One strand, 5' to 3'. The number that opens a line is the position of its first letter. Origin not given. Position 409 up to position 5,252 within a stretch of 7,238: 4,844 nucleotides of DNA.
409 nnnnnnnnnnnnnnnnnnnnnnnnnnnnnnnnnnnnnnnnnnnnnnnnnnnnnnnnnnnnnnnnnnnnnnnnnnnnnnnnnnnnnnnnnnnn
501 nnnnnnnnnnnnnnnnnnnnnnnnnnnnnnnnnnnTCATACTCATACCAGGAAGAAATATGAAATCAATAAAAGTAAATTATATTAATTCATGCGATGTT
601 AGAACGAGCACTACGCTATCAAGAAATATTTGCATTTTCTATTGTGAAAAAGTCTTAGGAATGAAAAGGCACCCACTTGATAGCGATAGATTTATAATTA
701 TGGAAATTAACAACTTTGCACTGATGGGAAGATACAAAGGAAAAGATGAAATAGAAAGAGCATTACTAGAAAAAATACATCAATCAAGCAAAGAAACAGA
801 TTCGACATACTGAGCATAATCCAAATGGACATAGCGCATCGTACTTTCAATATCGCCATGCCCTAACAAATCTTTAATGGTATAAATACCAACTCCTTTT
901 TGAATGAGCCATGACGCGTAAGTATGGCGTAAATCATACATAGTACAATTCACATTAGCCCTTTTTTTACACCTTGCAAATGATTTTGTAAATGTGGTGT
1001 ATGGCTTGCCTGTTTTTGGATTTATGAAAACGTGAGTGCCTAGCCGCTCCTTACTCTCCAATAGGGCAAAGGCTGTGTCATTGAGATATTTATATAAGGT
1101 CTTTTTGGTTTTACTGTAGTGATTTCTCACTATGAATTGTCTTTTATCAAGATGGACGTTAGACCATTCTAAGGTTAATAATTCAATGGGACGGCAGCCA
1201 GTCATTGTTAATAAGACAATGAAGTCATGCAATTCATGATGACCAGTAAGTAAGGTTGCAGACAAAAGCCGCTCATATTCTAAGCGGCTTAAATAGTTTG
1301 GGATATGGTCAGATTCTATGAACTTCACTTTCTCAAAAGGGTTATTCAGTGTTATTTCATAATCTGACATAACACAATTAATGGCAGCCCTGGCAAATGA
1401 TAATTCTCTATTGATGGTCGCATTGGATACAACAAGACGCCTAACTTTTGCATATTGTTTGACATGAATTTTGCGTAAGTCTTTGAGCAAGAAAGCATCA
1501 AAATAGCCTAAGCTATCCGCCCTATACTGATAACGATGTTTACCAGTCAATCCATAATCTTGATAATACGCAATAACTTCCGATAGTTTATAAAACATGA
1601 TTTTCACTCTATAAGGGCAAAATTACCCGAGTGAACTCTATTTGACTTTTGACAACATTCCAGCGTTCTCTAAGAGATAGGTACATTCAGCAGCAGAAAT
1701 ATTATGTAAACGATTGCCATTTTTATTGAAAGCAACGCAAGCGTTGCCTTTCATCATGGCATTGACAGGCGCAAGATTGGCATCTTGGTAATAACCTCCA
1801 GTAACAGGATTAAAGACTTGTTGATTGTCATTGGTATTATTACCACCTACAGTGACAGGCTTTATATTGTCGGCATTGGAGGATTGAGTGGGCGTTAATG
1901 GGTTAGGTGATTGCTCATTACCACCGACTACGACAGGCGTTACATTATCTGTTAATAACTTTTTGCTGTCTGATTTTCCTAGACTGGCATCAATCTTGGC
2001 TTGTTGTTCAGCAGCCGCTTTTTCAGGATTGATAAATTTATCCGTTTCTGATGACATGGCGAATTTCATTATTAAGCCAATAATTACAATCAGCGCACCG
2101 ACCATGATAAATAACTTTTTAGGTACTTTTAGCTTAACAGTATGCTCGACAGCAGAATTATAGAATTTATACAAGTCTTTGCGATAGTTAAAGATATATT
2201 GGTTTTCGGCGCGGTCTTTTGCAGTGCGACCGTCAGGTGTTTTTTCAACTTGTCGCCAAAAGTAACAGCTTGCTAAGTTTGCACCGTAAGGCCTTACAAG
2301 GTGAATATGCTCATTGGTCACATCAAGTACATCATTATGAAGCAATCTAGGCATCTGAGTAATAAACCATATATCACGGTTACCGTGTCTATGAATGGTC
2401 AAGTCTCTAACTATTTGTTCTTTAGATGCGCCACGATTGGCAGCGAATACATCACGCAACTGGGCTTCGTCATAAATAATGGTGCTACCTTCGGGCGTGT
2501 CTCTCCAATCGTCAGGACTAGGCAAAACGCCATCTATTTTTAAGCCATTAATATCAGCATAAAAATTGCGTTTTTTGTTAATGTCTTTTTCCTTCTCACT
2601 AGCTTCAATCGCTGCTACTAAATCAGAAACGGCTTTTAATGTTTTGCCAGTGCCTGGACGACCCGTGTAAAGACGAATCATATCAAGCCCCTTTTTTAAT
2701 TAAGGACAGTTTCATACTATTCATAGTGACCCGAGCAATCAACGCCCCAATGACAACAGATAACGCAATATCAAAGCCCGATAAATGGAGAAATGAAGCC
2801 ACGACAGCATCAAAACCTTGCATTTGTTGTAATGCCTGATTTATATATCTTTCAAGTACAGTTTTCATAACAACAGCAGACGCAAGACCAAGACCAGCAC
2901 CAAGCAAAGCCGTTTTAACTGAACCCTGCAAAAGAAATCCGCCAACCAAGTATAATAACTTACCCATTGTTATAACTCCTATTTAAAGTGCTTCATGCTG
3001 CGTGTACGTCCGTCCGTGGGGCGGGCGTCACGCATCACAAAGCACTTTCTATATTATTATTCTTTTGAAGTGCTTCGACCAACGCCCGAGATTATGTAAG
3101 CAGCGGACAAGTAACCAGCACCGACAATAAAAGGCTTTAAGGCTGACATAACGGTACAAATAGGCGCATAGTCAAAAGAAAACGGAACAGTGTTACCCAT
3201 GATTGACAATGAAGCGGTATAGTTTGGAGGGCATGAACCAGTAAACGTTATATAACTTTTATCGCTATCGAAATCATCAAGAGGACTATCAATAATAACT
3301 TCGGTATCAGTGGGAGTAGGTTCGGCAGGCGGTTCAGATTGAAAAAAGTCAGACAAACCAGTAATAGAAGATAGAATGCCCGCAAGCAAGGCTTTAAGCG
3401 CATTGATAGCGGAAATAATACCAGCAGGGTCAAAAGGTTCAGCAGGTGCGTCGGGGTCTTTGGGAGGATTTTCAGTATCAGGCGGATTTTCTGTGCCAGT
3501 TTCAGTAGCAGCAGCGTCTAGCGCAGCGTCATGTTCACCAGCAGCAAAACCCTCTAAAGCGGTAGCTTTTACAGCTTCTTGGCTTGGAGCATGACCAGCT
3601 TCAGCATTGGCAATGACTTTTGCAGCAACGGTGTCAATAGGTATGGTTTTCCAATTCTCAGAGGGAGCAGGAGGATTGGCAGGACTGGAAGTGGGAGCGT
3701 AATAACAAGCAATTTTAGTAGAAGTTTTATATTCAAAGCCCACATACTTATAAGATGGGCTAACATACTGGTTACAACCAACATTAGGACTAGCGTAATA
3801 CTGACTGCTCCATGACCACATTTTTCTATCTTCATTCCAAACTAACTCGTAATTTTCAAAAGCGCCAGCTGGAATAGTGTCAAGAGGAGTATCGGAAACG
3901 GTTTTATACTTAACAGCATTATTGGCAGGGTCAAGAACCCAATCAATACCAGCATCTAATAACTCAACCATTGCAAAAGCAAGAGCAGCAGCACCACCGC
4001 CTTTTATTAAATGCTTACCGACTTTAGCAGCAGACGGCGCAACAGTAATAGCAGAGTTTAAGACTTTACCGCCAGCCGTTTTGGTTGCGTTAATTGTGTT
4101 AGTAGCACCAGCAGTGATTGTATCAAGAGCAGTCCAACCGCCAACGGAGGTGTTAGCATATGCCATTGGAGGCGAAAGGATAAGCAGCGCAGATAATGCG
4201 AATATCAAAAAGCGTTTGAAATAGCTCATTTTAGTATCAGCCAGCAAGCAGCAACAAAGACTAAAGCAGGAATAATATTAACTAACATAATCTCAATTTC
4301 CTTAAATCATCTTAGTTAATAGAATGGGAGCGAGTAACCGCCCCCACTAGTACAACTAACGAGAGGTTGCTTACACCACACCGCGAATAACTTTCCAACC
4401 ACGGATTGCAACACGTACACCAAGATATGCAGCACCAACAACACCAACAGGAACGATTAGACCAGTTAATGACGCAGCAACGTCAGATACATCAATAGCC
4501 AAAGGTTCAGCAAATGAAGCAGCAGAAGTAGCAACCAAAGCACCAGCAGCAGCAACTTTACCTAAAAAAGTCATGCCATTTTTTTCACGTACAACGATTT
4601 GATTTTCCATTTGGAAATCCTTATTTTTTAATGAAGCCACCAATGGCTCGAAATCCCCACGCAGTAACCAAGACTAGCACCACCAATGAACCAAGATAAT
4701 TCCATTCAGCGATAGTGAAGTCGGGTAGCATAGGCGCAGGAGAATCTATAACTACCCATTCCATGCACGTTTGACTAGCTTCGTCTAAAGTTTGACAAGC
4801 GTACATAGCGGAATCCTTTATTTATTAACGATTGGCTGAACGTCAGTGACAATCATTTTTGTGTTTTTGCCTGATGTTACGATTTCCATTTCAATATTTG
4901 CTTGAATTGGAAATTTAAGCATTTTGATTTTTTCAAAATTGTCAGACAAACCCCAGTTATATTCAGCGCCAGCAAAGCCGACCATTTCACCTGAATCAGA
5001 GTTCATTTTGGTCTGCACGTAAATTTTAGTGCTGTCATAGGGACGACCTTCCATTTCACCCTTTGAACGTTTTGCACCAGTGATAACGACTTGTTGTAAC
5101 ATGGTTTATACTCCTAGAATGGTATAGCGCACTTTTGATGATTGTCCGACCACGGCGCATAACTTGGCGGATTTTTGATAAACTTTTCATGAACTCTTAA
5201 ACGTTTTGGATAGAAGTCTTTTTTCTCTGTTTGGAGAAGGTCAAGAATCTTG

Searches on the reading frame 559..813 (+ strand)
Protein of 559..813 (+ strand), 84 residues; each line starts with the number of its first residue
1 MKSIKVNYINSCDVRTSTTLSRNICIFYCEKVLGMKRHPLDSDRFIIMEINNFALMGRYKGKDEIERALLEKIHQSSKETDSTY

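Call 7: search_protein_families(library=pfam, proteins=[window:559-813:+], max_evalue=0.01)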
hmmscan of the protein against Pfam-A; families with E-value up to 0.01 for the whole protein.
window:559-813:+ (84 aa): 0 families

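Call 54: search_protein_families(library=phrogs, proteins=[window:559-813:+], max_evalue=0.001)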
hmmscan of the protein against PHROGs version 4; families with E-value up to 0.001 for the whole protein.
window:559-813:+ (84 aa): 0 families

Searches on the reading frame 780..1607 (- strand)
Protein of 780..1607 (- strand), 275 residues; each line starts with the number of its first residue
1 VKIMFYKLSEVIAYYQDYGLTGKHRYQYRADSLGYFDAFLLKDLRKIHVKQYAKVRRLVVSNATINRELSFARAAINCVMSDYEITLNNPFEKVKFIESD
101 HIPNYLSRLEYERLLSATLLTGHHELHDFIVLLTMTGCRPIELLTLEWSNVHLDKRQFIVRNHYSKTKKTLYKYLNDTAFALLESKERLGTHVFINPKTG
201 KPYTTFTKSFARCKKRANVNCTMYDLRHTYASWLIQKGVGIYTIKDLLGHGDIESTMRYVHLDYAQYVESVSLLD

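Call 7: search_protein_families(library=pfam, proteins=[window:780-1607:-], max_evalue=0.01)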
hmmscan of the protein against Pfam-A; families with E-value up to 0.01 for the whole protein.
window:780-1607:- (275 aa): 1 family
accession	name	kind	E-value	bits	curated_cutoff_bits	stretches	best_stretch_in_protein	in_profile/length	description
PF00589.27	Phage_integrase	-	3.1e-24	86.1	27.1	1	106-264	3-170/172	Phage integrase family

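Call 9: find_encoding_contigs(protein=window:780-1607:-, flank=10000, max_places=10)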
Protein window:780-1607:- (275 aa): no gene with exactly this product is on record in the collection.

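Call 54: search_protein_families(library=phrogs, proteins=[window:780-1607:-], max_evalue=0.001)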
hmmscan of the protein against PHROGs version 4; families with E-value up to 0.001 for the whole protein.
window:780-1607:- (275 aa): 6 families
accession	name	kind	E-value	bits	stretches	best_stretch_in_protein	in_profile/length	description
phrog_1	-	integration and excision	5.9e-48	165.5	1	8-264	166-437/611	integrase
phrog_216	-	integration and excision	1.6e-29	103.9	1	68-274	17-236/301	integrase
phrog_35951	-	unknown function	7.3e-11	43.4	1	208-274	7-74/97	-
phrog_7685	-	integration and excision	2.3e-10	41.5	1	193-264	153-225/240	integrase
phrog_7269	-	integration and excision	2.4e-09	38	1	202-266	9-73/89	integrase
phrog_4710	-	unknown function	0.0003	21.4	1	48-175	87-205/211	-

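Call 56: search_dna_similar(query=window:780-1607:-, collection=phages, mode=protein, max_evalue=0.00001, max_rows=12)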
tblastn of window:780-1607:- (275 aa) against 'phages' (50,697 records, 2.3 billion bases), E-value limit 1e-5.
Records with a match: 526; places in all: 529; records where one place covers at least 80% of the query: 155.
Best place of each record, by identity: <60% 526.
By first word of the organism name: Salmonella 90; Gordonia 78; Burkholderia 55; Escherichia 48; Pseudomonas 40; Klebsiella 39; Ralstonia 36; Yersinia 22; Bacteriophage 21; Enterobacteria 15; and 35 more.
By host as written in the record: Gordonia terrae 3612 76; - 53; Ralstonia solanacearum 22; Klebsiella pneumoniae 22; Burkholderia sp. 17; Escherichia coli 15; Burkholderia pseudomallei 15; Yersinia pestis EV76-CN 14; and 157 more.
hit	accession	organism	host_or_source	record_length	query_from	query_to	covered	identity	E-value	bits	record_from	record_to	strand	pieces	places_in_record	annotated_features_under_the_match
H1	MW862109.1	Pseudomonas phage Medea1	Pseudomonas syringae pv. tomato Pst235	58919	10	275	97%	32.7%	8e-30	123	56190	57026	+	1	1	integrase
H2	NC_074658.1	Pseudomonas phage Medea1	Pseudomonas syringae pv. tomato Pst235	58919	10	275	97%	32.7%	8e-30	123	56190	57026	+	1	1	integrase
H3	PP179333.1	Pseudomonas phage Cruim01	Pseudomonas syringae CC1557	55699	27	275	91%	33.7%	5e-29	121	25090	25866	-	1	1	integrase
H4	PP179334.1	Pseudomonas phage Aurca01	Pseudomonas syringae CC1557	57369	27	275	91%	33.7%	5e-29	121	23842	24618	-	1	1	integrase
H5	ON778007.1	Pseudomonas phage vB_Pae_LC3I3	Pseudomonas aeruginosa PA14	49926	35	275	88%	33.3%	7e-29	120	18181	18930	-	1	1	integrase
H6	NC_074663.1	Pseudomonas phage vB_Pae_LC3I3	Pseudomonas aeruginosa PA14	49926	35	275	88%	33.3%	7e-29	120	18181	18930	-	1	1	integrase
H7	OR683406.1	Pseudomonas phage Marin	Pseudomonas aeruginosa F002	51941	35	275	88%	33.3%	8e-29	120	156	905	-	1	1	integrase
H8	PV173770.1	Pseudomonas phage P7869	Pseudomonas aeruginosa 7869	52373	35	275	88%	33.3%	1e-28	120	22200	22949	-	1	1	integrase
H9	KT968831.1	Pseudomonas phage YMC11/02/R656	Pseudomonas aeruginosa YMC11/02/R656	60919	35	275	88%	33.3%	1e-28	120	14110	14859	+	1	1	hypothetical protein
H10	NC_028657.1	Pseudomonas phage YMC11/02/R656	Pseudomonas aeruginosa YMC11/02/R656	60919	35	275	88%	33.3%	1e-28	120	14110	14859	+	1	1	integrase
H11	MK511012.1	Pseudomonas phage vB_Pae_BR153a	Pseudomonas aeruginosa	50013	35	275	88%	33.3%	2e-28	119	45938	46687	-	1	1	integrase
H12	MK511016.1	Pseudomonas phage vB_Pae_BR141b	Pseudomonas aeruginosa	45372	35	275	88%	33.3%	3e-28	119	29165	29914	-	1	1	integrase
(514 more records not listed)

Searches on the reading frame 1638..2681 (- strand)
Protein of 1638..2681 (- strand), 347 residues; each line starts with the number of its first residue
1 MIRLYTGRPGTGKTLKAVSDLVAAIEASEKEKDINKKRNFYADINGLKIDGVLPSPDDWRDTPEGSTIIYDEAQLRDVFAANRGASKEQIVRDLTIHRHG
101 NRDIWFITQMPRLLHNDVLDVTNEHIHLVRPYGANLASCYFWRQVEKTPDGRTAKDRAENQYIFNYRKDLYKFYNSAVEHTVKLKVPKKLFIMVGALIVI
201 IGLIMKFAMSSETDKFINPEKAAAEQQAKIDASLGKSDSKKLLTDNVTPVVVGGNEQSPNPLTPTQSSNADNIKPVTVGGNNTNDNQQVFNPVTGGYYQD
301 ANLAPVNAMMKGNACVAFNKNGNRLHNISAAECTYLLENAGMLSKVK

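Call 7: search_protein_families(library=pfam, proteins=[window:1638-2681:-], max_evalue=0.01)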
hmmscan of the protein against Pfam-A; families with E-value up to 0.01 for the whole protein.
window:1638-2681:- (347 aa): 1 family
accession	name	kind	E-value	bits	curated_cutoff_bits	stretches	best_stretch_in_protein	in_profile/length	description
PF05707.18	Zot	-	1.5e-11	44.5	20.3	2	59-180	75-196/197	Zonular occludens toxin (Zot)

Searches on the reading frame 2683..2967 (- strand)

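Call 7: search_protein_families(library=pfam, proteins=[window:2683-2967:-], max_evalue=0.01)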
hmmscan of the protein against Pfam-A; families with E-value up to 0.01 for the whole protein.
window:2683-2967:- (94 aa): 1 family
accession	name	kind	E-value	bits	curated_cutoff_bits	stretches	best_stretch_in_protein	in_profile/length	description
PF10734.14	DUF2523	-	7.8e-11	42.8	22.1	1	8-83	4-79/80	Protein of unknown function (DUF2523)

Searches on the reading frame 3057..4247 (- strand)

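Call 7: search_protein_families(library=pfam, proteins=[window:3057-4247:-], max_evalue=0.01)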
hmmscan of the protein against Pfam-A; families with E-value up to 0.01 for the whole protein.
window:3057-4247:- (396 aa): 0 families

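Call 54: search_protein_families(library=phrogs, proteins=[window:3057-4247:-], max_evalue=0.001)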
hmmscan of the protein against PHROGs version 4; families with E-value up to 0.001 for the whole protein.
window:3057-4247:- (396 aa): 5 families
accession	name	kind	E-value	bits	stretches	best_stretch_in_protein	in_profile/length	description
phrog_7568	-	unknown function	2.6e-39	136.9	2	300-393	342-431/433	-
phrog_28180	-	unknown function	1.5e-14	54.7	1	28-228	56-262/388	-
phrog_4352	-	unknown function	1.4e-10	41.6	1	328-388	417-476/479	-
phrog_20131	-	unknown function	4.7e-09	36.5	1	256-391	269-401/403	-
phrog_13221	-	unknown function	2.5e-05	24.7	1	336-392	372-424/427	-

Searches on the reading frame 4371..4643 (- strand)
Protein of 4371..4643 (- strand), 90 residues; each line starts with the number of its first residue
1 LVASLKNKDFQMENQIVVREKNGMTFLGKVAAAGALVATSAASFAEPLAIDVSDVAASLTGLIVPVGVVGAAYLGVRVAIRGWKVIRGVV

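Call 7: search_protein_families(library=pfam, proteins=[window:4371-4643:-], max_evalue=0.01)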
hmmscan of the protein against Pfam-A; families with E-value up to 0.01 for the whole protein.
window:4371-4643:- (90 aa): 1 family
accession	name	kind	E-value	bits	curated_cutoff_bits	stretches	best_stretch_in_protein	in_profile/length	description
PF05356.16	Phage_Coat_B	-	1.5e-12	47.8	23.5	1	35-89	1-55/56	Inovirus Coat protein B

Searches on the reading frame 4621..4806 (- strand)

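Call 54: search_protein_families(library=phrogs, proteins=[window:4621-4806:-], max_evalue=0.001)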
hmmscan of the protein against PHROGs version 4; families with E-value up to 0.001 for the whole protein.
window:4621-4806:- (61 aa): 3 families
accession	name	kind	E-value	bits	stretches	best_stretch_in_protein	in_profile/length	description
phrog_9110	-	unknown function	9.6e-11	42.9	1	1-60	3-60/61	-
phrog_13391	-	unknown function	4.2e-07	31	1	1-48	2-47/59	-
phrog_4644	-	tail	0.00026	22.1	1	5-56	13-63/71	tail protein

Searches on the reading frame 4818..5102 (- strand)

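Call 7: search_protein_families(library=pfam, proteins=[window:4818-5102:-], max_evalue=0.01)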
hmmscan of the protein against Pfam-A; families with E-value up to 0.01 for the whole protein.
window:4818-5102:- (94 aa): 0 families

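Call 54: search_protein_families(library=phrogs, proteins=[window:4818-5102:-], max_evalue=0.001)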
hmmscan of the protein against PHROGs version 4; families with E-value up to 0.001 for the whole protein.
window:4818-5102:- (94 aa): 1 family
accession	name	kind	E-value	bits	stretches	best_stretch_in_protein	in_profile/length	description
phrog_4994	-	unknown function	1.8e-29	103.1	1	2-91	4-93/103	-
